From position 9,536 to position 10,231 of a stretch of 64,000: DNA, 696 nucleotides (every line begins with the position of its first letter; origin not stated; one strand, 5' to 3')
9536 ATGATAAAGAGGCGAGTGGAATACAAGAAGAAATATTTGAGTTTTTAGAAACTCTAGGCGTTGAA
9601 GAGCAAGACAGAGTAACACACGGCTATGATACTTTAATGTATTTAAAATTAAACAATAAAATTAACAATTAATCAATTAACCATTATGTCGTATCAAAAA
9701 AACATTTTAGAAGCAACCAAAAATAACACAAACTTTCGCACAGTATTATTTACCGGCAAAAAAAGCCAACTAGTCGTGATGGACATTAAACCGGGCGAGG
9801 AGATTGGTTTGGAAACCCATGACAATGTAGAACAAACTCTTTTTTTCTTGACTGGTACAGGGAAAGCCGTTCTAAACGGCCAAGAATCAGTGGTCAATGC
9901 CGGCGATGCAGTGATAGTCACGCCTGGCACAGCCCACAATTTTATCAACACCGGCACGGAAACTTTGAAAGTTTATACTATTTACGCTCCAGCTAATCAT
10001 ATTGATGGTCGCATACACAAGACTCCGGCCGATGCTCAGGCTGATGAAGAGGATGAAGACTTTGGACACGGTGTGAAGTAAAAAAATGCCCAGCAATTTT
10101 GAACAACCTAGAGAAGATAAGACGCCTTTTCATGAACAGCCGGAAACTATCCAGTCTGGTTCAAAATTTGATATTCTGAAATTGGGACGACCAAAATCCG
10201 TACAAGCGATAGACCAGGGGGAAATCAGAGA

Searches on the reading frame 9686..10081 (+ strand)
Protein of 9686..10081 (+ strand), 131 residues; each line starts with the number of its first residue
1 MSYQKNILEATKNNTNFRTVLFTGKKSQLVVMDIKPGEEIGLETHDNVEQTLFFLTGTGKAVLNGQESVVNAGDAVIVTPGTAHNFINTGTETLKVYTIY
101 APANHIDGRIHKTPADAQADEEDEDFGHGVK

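Call 78: search_protein_families(library=pfam, proteins=[window:9686-10081:+], max_evalue=0.01)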
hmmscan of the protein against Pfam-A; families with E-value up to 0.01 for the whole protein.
window:9686-10081:+ (131 aa): 5 families
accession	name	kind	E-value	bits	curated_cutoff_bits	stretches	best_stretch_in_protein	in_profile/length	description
PF07883.17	Cupin_2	-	9.4e-17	60.9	27.2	1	31-100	2-70/70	Cupin domain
PF02311.25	AraC_binding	-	1.4e-05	25.3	21.1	1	52-109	27-84/135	AraC-like ligand binding domain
PF01050.24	MannoseP_isomer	-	5.5e-05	23.8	23.6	1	20-99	21-100/116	Mannose-6-phosphate isomerase C-terminal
PF00190.28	Cupin_1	-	7.8e-05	22.7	22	1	30-100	36-113/151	Cupin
PF05899.18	Cupin_3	-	0.0051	16.9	23.5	1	29-92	9-64/74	EutQ-like cupin domain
